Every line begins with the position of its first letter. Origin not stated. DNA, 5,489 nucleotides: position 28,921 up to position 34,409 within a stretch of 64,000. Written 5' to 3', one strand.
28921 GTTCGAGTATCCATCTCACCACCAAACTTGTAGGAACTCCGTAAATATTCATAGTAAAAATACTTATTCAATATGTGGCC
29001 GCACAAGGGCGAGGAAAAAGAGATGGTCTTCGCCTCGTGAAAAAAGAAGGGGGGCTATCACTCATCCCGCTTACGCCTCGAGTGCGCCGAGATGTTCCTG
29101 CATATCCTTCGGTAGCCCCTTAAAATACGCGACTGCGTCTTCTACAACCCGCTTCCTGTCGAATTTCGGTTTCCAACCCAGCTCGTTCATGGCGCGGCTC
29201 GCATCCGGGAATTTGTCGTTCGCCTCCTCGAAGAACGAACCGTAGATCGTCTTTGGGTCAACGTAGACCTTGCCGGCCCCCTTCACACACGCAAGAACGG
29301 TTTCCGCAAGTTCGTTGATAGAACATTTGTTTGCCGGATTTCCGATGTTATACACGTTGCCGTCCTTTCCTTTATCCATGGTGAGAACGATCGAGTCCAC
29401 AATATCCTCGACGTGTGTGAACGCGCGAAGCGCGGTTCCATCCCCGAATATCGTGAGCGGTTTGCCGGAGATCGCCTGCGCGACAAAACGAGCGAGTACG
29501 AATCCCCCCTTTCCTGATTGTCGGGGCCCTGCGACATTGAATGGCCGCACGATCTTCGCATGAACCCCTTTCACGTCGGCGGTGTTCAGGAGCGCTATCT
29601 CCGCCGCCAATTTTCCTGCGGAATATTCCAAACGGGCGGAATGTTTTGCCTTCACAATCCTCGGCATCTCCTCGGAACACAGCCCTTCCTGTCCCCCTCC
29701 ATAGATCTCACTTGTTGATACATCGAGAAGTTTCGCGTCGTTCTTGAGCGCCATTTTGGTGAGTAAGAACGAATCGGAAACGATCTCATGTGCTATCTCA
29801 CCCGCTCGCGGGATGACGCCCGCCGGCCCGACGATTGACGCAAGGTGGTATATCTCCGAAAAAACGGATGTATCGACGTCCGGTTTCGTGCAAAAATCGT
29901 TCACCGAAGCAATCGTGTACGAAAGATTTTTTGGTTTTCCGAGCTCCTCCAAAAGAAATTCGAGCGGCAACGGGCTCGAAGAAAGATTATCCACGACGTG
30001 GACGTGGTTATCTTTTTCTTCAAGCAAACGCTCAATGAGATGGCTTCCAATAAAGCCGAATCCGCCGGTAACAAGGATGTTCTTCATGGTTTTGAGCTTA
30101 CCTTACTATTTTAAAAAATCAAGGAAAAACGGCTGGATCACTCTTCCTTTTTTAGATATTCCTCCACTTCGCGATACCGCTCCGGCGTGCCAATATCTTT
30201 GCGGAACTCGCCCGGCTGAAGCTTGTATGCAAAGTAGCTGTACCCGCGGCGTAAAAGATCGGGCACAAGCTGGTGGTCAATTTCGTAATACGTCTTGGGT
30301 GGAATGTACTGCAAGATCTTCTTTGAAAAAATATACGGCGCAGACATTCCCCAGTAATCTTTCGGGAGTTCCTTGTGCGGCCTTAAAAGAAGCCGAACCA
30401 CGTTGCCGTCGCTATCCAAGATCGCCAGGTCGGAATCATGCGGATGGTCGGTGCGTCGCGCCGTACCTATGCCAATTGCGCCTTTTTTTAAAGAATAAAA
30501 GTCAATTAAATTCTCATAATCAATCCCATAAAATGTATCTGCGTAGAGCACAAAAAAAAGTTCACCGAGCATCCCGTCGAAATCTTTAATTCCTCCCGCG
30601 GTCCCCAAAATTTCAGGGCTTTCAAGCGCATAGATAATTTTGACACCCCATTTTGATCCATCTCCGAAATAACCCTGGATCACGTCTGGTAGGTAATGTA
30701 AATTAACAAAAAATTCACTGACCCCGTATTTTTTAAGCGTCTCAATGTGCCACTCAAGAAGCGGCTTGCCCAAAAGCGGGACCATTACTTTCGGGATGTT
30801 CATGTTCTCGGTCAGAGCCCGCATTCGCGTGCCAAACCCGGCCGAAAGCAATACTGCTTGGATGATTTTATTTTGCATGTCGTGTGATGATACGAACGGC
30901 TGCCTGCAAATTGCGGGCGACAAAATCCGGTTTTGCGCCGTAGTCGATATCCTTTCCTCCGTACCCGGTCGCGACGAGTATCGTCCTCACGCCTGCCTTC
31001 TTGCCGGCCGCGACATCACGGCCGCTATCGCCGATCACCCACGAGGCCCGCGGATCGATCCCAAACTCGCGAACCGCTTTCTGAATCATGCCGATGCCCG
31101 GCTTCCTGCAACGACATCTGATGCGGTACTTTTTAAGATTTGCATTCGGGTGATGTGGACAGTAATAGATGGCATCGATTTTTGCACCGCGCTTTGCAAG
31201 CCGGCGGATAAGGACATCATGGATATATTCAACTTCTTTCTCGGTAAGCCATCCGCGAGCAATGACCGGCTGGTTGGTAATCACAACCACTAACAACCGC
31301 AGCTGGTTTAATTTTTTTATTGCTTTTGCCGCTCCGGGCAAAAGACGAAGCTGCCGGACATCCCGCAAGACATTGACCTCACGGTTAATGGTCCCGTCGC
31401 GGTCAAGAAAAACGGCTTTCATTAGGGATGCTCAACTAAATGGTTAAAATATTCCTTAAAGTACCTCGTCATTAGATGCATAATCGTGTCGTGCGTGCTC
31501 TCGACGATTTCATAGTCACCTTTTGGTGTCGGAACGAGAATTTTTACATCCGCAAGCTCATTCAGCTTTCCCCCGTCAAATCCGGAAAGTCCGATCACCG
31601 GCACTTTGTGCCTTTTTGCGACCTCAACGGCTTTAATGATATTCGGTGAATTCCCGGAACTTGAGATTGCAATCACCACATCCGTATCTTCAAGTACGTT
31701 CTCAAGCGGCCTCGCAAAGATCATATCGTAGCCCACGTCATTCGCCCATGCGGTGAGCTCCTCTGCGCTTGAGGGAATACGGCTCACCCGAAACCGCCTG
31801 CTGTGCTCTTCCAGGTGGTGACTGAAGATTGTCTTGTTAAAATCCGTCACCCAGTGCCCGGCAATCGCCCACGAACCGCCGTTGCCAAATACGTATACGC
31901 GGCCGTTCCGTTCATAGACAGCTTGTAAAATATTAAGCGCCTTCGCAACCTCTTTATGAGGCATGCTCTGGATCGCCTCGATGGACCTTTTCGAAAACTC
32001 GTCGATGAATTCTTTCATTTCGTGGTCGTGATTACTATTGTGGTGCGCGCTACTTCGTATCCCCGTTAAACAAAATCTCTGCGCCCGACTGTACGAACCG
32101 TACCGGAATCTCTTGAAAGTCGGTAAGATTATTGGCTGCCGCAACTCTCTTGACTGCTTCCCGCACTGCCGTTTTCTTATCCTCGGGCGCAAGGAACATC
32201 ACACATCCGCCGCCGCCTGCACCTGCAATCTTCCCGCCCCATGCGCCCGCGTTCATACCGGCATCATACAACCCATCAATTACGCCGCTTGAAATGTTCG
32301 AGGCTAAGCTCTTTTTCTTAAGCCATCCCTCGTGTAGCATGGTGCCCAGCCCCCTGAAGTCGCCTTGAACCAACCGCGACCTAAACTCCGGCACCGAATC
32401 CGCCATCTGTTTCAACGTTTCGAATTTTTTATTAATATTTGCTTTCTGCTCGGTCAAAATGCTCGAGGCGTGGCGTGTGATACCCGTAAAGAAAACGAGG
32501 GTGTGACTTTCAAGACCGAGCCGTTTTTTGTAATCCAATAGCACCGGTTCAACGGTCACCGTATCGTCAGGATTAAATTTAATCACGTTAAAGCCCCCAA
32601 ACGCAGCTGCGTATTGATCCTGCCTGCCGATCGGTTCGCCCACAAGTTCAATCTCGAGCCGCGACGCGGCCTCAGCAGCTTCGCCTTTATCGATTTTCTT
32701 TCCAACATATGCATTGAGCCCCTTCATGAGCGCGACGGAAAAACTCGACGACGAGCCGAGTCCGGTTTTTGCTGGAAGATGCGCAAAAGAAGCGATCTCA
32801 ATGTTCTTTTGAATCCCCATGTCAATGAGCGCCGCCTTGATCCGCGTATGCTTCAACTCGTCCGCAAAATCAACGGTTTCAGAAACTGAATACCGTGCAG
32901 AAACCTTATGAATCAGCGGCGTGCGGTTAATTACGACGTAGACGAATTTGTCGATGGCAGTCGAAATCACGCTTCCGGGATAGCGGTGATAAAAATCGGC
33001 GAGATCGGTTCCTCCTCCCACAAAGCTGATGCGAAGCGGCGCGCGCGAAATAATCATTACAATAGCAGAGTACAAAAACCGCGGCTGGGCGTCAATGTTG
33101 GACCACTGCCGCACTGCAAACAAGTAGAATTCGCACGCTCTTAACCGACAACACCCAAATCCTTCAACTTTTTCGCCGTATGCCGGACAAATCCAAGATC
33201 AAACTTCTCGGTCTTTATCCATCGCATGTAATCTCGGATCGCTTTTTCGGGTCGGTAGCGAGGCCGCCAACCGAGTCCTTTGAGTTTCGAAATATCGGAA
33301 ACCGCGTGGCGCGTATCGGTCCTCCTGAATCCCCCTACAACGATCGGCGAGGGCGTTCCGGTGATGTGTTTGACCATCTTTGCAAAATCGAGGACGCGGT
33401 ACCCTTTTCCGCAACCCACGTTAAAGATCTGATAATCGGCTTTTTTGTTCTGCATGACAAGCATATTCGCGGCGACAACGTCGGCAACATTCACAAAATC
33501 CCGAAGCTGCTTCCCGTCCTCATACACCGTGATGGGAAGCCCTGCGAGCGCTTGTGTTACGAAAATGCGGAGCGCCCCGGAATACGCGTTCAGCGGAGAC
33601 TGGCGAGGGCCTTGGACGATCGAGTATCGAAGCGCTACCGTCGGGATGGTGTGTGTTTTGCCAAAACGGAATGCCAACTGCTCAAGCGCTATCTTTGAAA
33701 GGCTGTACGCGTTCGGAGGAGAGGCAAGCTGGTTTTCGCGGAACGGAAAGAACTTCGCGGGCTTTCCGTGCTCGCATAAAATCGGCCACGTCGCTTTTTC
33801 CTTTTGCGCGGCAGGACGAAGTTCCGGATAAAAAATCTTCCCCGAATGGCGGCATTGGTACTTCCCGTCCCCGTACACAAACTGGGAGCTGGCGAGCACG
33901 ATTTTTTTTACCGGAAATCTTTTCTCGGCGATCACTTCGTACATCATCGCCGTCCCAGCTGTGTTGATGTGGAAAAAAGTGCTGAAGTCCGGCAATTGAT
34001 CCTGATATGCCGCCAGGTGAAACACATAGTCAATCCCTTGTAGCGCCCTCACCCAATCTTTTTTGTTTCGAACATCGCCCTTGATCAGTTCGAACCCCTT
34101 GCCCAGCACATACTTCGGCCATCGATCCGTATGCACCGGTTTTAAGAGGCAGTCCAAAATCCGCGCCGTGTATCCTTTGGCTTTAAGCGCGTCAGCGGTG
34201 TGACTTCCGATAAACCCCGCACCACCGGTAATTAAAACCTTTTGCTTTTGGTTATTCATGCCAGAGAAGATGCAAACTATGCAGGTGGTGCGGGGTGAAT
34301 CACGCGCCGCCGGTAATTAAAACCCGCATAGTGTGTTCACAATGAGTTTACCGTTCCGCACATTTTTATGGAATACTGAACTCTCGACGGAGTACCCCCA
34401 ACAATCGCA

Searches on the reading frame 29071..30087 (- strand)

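Call 7: search_protein_families(library=pfam, proteins=[window:29071-30087:-], max_evalue=0.001)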
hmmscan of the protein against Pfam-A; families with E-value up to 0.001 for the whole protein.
window:29071-30087:- (338 aa): 6 families
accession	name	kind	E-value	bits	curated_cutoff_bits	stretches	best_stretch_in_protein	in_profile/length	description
PF01370.27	Epimerase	-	4e-39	134.9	20.9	1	4-249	1-240/240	NAD dependent epimerase/dehydratase family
PF16363.11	GDP_Man_Dehyd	-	1.3e-34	120.6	27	1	5-317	1-331/332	GDP-mannose 4,6 dehydratase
PF01073.25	3Beta_HSD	-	4.6e-10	39.4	22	1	5-238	1-230/280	3-beta hydroxysteroid dehydrogenase/isomerase family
PF02719.21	Polysacc_synt_2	-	1.3e-07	31.6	20.2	0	157-268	140-247/293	Polysaccharide biosynthesis protein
PF07993.18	NAD_binding_4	-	1.3e-07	31.4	20.1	0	6-31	1-28/258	Male sterility protein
PF04321.23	RmlD_sub_bind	-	0.00013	21.6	27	0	109-269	85-232/287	RmlD substrate binding domain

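Call 84: search_protein_families(library=ncbifam, proteins=[window:29071-30087:-], max_evalue=1e-10)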
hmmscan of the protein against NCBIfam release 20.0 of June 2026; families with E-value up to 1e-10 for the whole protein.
window:29071-30087:- (338 aa): 10 families
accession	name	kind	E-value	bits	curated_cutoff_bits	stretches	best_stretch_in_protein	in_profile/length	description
TIGR01181.1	dTDP_gluc_dehyt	equivalog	3.2e-31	108.6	365.1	1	3-323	1-312/321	dTDP-glucose 4,6-dehydratase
NF008872.0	PRK11908.1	equivalog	7.8e-29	100.8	294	1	1-327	1-340/349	bifunctional UDP-4-keto-pentose/UDP-xylose synthase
TIGR01179.1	galE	equivalog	1.4e-25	89.8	262.3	1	3-321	1-324/332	UDP-glucose 4-epimerase GalE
TIGR04180.1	EDH_00030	hypoth_equivalog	1.7e-24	86.4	475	1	4-309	1-296/297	NAD-dependent 4,6-dehydratase LegB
NF005998.1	PRK08125.1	equivalog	1.4e-23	83.1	777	1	2-322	316-649/649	bifunctional UDP-4-amino-4-deoxy-L-arabinose formyltransferase/UDP-glucuronic acid oxidase ArnA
TIGR02197.1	heptose_epim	equivalog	5.3e-19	68.5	274.6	1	4-276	1-269/316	ADP-glyceromanno-heptose 6-epimerase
NF007582.0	PRK10217.1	equivalog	4e-16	59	698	1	1-309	1-318/355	dTDP-glucose 4,6-dehydratase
NF007490.0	PRK10084.1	subfamily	4.6e-15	55.5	649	1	3-314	2-326/361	dTDP-glucose 4,6-dehydratase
NF047922.1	GDPFucSynFcl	equivalog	8e-13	48.5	500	1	203-321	189-300/308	GDP-L-fucose synthase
NF041015.1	UDPsulfquin_syn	equivalog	1.1e-12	47.6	575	1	195-311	236-352/384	UDP-sulfoquinovose synthase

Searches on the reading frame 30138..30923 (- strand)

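Call 7: search_protein_families(library=pfam, proteins=[window:30138-30923:-], max_evalue=0.001)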
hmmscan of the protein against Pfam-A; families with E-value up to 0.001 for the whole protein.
window:30138-30923:- (261 aa): 2 families
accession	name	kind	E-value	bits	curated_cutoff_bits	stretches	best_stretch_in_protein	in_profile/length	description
PF00483.29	NTP_transferase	-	3.6e-23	82.9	21.2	1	23-258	2-243/245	Nucleotidyl transferase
PF12804.13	NTP_transf_3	-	9.4e-08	32.8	27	1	23-130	1-96/160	MobA-like NTP transferase domain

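Call 84: search_protein_families(library=ncbifam, proteins=[window:30138-30923:-], max_evalue=1e-10)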
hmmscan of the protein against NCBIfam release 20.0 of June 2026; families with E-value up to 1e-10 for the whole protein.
window:30138-30923:- (261 aa): 9 families
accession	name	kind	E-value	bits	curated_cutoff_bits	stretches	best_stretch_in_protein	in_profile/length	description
NF045761.1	NAMPUrTaseMurU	equivalog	1.4e-26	93.8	250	1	22-144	2-122/226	N-acetylmuramate alpha-1-phosphate uridylyltransferase MurU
NF052502.1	man1P_GTase_Rv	exception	2.3e-26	92.5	440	1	22-250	2-223/352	mannose-1-phosphate guanylyltransferase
TIGR03992.1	Arch_glmU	subfamily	4.8e-25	88.3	292.1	1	22-207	2-176/393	bifunctional sugar-1-phosphate nucleotidylyltransferase/acetyltransferase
NF049965.1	GlMnHpPGnyltfHddC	equivalog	1.3e-20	74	300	1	22-152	2-124/221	D-glycero-D-manno-heptose 1-phosphate guanosyltransferase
TIGR01208.1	rmlA_long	equivalog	3.2e-16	59.2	320.25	1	23-252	2-229/353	glucose-1-phosphate thymidylyltransferase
NF041313.1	UDPGP_AglF_Halo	equivalog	4.3e-15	55.8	400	1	22-204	2-179/234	UTP--glucose-1-phosphate uridylyltransferase AglF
NF045697.1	MurNAcPUrMurU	equivalog_domain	3.8e-13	49.4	370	1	25-129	2-104/229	N-acetylmuramate alpha-1-phosphate uridylyltransferase MurU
NF041173.1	Sug_nt_acttase_Thmprot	equivalog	1.1e-11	44.3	600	1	22-207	2-176/405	bifunctional sugar-1-phosphate nucleotidylyltransferase/acetyltransferase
TIGR01207.1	rmlA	equivalog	7.8e-11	41.6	360.65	1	23-206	2-182/286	glucose-1-phosphate thymidylyltransferase RfbA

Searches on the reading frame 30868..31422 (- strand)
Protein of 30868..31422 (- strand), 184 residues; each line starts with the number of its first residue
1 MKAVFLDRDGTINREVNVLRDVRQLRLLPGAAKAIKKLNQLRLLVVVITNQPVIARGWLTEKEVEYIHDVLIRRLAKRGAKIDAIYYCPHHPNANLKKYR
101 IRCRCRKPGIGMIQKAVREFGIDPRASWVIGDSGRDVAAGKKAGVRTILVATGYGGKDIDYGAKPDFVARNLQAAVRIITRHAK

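Call 6: search_protein_families(library=pfam, proteins=[window:30868-31422:-], max_evalue=0.001)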
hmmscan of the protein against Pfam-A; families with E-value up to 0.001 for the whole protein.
window:30868-31422:- (184 aa): 4 families
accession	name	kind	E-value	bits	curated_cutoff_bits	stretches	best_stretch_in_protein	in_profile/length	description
PF13242.12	Hydrolase_like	-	2e-17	63.3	22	1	105-174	2-74/75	HAD-hyrolase-like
PF13419.12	HAD_2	-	4.4e-10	40.4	23.8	1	106-150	134-178/178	Haloacid dehalogenase-like hydrolase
PF00702.32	Hydrolase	-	5.5e-10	40.4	26.4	1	18-144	90-191/191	haloacid dehalogenase-like hydrolase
PF08645.17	PNK3P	-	0.00095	19.4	22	0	31-136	34-130/161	Polynucleotide kinase 3 phosphatase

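Call 84: search_protein_families(library=ncbifam, proteins=[window:30868-31422:-], max_evalue=1e-10)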
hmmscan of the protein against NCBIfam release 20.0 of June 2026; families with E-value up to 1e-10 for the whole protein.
window:30868-31422:- (184 aa): 9 families
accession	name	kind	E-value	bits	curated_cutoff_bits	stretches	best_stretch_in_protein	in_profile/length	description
NF006506.0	PRK08942.1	equivalog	7.8e-49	165.7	178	1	1-182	3-180/182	D-glycero-beta-D-manno-heptose 1,7-bisphosphate 7-phosphatase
TIGR01656.1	Histidinol-ppas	subfamily_domain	1.3e-39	135.5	84.15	1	2-150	1-146/149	histidinol-phosphate phosphatase domain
TIGR00213.1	GmhB_yaeD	subfamily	6.7e-36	123.6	149.6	1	2-152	2-152/176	D-glycero-beta-D-manno-heptose 1,7-bisphosphate 7-phosphatase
TIGR01662.1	HAD-SF-IIIA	subfamily_domain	8.5e-32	110.2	44.6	1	2-152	1-140/141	HAD-IIIA family hydrolase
NF005264.0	PRK06769.1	equivalog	7.8e-29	100.7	217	1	2-181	5-173/175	HAD-IIIA family hydrolase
NF050049.1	HBPPhtaseGmhB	domain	2.2e-28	99.2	250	1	2-150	4-143/171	D-glycero-alpha-D-manno-heptose-1,7-bisphosphate 7-phosphatase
NF003937.0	PRK05446.1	equivalog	4.8e-20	71.9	443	1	2-151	4-149/355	bifunctional histidinol-phosphatase/imidazoleglycerol-phosphate dehydratase HisB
TIGR01261.1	hisB_Nterm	equivalog_domain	1.3e-17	63.8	140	1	2-149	2-145/161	histidinol-phosphatase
NF009695.0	PRK13222.1-2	equivalog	1.5e-11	44.3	225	0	106-181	149-224/226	phosphoglycolate phosphatase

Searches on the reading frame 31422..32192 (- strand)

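Call 6: search_protein_families(library=pfam, proteins=[window:31422-32192:-], max_evalue=0.001)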
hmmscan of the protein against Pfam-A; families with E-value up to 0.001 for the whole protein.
window:31422-32192:- (256 aa): 2 families
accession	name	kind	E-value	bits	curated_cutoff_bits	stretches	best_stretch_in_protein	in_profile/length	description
PF13580.11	SIS_2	-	2.6e-17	63.6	27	1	67-204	6-138/138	SIS domain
PF01380.27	SIS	-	1e-09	38.7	25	1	166-236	50-121/131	SIS domain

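Call 84: search_protein_families(library=ncbifam, proteins=[window:31422-32192:-], max_evalue=1e-10)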
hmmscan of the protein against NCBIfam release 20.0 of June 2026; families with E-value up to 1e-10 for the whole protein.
window:31422-32192:- (256 aa): 5 families
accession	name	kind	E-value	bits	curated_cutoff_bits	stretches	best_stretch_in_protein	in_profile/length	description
TIGR00441.1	gmhA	equivalog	3.3e-28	98.7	209.45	1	88-242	3-150/154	D-sedoheptulose 7-phosphate isomerase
NF001628.0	PRK00414.1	equivalog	1e-26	93.7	265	1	80-242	28-183/192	D-sedoheptulose 7-phosphate isomerase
NF010546.0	PRK13936.1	equivalog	6.2e-26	91.4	276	1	68-241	16-184/197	phosphoheptose isomerase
NF010547.0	PRK13938.1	equivalog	2.2e-21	76.4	320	1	83-242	31-184/196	D-sedoheptulose 7-phosphate isomerase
NF008138.0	PRK10886.1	equivalog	4.5e-16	59.1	352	1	64-224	10-167/196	DnaA initiator-associating protein DiaA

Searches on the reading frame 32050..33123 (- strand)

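Call 6: search_protein_families(library=pfam, proteins=[window:32050-33123:-], max_evalue=0.001)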
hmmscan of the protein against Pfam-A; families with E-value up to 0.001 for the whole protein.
window:32050-33123:- (357 aa): 2 families
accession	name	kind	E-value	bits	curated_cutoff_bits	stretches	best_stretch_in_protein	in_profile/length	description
PF00288.32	GHMP_kinases_N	-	2.2e-15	57.1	22.3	1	102-177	14-87/87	GHMP kinases N terminal domain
PF08544.19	GHMP_kinases_C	-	4.6e-11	43.4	21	1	251-327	5-82/85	GHMP kinases C terminal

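Call 84: search_protein_families(library=ncbifam, proteins=[window:32050-33123:-], max_evalue=1e-10)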
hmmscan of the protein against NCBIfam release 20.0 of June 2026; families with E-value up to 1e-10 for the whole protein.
window:32050-33123:- (357 aa): 7 families
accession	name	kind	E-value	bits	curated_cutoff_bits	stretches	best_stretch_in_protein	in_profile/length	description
NF049969.1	GlMnHpPKinHddA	equivalog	1.3e-44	153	600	1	23-324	2-316/338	D-glycero-D-manno-heptose 7-phosphate kinase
NF009948.0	PRK13412.1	equivalog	5.8e-27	93.8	721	1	106-321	725-943/974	bifunctional fucokinase/fucose-1-phosphate guanylyltransferase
NF003006.0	PRK03817.1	equivalog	2e-21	76.4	443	1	25-239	3-214/352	galactokinase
TIGR00549.1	mevalon_kin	equivalog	5.6e-21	75.3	163.05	1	52-311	19-276/276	mevalonate kinase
NF003036.0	PRK03926.1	equivalog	3.3e-19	69.1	403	1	49-337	21-292/302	mevalonate kinase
NF001816.0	PRK00555.1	equivalog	1.1e-17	64.1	509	0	244-330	257-342/363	galactokinase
TIGR00131.1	gal_kin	equivalog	8.5e-11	41.4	226.65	0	241-326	290-364/388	galactokinase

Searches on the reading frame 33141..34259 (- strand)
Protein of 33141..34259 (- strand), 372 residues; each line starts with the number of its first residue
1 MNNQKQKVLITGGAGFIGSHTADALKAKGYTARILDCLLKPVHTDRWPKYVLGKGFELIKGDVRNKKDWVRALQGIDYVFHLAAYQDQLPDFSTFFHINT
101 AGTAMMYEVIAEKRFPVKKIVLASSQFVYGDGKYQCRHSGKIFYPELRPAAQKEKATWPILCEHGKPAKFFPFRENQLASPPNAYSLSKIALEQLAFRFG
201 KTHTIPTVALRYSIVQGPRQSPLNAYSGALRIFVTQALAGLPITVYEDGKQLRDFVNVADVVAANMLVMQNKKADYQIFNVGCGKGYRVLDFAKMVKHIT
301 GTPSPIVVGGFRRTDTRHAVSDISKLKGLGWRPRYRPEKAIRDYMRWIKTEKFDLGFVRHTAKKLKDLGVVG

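Call 6: search_protein_families(library=pfam, proteins=[window:33141-34259:-], max_evalue=0.001)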
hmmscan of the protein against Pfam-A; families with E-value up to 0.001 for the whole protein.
window:33141-34259:- (372 aa): 8 families
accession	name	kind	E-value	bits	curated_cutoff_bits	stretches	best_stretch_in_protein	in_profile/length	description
PF01370.27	Epimerase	-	2e-43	149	20.9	2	8-134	1-124/240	NAD dependent epimerase/dehydratase family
PF16363.11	GDP_Man_Dehyd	-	5.4e-34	118.6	27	2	9-145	1-149/332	GDP-mannose 4,6 dehydratase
PF01073.25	3Beta_HSD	-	1e-14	54.7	22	1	9-133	1-124/280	3-beta hydroxysteroid dehydrogenase/isomerase family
PF07993.18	NAD_binding_4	-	1.1e-12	48.1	20.1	1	66-258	79-251/258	Male sterility protein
PF02719.21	Polysacc_synt_2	-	1.2e-07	31.7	20.2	1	8-125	1-128/293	Polysaccharide biosynthesis protein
PF05368.20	NmrA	-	5.5e-06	26.6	27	1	4-88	1-83/298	NmrA-like family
PF13460.12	NAD_binding_10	-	4e-05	24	27.2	1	12-132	1-105/184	NAD(P)H-binding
PF04321.23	RmlD_sub_bind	-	0.00085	18.9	27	0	172-302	112-233/287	RmlD substrate binding domain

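Call 84: search_protein_families(library=ncbifam, proteins=[window:33141-34259:-], max_evalue=1e-10)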
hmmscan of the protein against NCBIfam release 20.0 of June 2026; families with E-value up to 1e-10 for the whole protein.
window:33141-34259:- (372 aa): 14 families
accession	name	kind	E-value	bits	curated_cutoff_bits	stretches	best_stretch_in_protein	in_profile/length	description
TIGR01179.1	galE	equivalog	2e-34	118.9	262.3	2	171-351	131-328/332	UDP-glucose 4-epimerase GalE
TIGR01181.1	dTDP_gluc_dehyt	equivalog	2.4e-30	105.8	365.1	1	173-351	139-314/321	dTDP-glucose 4,6-dehydratase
TIGR02197.1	heptose_epim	equivalog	7.6e-27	94.3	274.6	1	175-350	128-315/316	ADP-glyceromanno-heptose 6-epimerase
TIGR04180.1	EDH_00030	hypoth_equivalog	1.2e-26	93.4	475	2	8-134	1-130/297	NAD-dependent 4,6-dehydratase LegB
NF011728.1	PRK15181.1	equivalog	5.3e-19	68.4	760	1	172-347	152-336/348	Vi polysaccharide biosynthesis UDP-N-acetylglucosaminuronic acid C-4 epimerase TviC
NF007956.0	PRK10675.1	subfamily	5.5e-19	68.5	394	0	7-132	2-131/338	UDP-glucose 4-epimerase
TIGR03466.1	HpnA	hypoth_equivalog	3e-15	55.9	367.65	1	7-128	2-116/327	hopanoid-associated sugar epimerase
NF047922.1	GDPFucSynFcl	equivalog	1.5e-13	50.9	500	1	242-348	196-301/308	GDP-L-fucose synthase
NF007582.0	PRK10217.1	equivalog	5.9e-13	48.6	698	0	173-299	148-269/355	dTDP-glucose 4,6-dehydratase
NF007490.0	PRK10084.1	subfamily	2.1e-12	46.7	649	1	7-350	2-336/361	dTDP-glucose 4,6-dehydratase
NF005998.1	PRK08125.1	equivalog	2.7e-12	45.9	777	0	184-284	462-568/649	bifunctional UDP-4-amino-4-deoxy-L-arabinose formyltransferase/UDP-glucuronic acid oxidase ArnA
NF008360.0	PRK11150.1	equivalog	3.8e-12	46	452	0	174-349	129-307/310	ADP-glyceromanno-heptose 6-epimerase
NF008872.0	PRK11908.1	equivalog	3.4e-11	42.8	294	0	184-298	148-269/349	bifunctional UDP-4-keto-pentose/UDP-xylose synthase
NF042422.1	oxyalk_red_OleD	equivalog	5.2e-11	42.5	580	0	7-128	2-113/329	2-alkyl-3-oxoalkanoate reductase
